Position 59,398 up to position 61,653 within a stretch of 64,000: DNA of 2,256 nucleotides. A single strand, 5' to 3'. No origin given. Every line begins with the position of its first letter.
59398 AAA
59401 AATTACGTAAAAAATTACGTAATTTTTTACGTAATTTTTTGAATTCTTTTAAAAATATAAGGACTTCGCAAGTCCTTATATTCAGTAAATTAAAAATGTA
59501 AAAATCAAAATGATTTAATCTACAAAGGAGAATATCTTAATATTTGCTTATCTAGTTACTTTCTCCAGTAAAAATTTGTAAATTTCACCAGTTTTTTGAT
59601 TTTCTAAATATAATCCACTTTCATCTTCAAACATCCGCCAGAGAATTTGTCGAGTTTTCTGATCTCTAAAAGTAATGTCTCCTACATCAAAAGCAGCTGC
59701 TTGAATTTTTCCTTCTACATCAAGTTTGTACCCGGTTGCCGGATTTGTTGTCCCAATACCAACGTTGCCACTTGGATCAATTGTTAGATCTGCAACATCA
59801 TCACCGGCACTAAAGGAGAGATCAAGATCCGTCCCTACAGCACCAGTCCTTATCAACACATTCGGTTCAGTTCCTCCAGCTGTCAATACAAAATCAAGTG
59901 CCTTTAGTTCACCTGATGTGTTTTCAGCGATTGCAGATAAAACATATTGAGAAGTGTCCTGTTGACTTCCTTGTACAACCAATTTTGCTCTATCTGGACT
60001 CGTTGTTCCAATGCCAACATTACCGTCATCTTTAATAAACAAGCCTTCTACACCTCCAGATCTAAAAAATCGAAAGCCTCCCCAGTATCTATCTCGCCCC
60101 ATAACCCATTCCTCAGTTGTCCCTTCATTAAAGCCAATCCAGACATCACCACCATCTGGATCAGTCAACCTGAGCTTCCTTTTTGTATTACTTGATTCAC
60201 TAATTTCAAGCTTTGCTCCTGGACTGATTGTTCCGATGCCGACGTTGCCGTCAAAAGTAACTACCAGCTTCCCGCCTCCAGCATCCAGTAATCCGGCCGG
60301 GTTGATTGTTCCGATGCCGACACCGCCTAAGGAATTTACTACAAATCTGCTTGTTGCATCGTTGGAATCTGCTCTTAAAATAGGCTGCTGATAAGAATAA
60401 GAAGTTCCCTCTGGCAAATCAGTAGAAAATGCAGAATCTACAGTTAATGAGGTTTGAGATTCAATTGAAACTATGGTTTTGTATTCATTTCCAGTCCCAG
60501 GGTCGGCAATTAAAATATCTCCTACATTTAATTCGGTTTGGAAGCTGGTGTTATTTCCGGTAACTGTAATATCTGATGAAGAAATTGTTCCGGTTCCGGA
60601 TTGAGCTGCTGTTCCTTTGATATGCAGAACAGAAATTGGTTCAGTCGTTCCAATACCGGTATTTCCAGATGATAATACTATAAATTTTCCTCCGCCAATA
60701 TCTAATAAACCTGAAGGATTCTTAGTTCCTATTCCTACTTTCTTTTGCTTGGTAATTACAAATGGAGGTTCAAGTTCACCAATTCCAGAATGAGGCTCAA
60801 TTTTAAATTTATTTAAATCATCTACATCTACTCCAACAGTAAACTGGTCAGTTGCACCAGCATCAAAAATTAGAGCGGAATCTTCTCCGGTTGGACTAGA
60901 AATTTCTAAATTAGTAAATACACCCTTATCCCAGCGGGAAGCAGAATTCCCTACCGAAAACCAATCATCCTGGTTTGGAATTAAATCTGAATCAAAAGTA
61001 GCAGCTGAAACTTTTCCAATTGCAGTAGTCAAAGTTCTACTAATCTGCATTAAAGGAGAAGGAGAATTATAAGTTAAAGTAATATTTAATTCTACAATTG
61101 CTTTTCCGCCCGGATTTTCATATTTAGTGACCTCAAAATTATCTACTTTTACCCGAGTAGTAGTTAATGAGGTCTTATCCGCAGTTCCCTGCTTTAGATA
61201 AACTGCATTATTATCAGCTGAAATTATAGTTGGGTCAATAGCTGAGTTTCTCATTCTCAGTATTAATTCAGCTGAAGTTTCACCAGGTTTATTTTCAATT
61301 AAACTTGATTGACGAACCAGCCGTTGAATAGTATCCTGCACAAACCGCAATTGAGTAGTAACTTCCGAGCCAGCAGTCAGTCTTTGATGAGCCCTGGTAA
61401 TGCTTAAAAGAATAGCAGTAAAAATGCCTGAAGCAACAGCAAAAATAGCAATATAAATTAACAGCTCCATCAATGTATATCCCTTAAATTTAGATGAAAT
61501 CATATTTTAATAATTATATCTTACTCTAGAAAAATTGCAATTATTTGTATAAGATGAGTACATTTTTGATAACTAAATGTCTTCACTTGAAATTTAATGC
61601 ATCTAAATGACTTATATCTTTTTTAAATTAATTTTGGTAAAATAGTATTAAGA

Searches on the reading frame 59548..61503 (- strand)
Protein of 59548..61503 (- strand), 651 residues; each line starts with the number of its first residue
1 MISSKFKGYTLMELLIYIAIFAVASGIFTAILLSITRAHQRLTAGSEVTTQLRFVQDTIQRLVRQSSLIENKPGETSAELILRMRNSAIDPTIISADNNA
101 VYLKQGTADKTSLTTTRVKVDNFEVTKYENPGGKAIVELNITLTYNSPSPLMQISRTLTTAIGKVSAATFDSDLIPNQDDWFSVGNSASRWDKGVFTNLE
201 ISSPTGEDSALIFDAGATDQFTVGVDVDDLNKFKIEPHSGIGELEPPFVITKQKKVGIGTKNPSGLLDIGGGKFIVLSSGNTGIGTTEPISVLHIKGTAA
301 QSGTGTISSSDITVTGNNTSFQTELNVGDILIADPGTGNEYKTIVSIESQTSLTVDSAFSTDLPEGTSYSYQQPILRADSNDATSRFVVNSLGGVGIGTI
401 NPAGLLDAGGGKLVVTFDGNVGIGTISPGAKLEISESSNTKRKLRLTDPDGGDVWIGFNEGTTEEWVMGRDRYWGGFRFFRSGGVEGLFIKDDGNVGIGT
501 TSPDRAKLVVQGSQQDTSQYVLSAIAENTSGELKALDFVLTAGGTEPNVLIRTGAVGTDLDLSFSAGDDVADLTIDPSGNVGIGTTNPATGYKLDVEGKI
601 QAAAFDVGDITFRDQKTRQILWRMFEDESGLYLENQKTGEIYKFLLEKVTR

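Call 16: search_protein_families(library=pfam, proteins=[window:59548-61503:-], max_evalue=0.0001)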
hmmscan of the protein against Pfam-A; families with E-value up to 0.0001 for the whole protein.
window:59548-61503:- (651 aa): 1 family
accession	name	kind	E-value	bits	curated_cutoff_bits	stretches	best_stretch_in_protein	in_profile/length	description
PF07963.17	N_methyl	-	4.6e-05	23.3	21.2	1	4-27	2-25/27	Prokaryotic N-terminal methylation motif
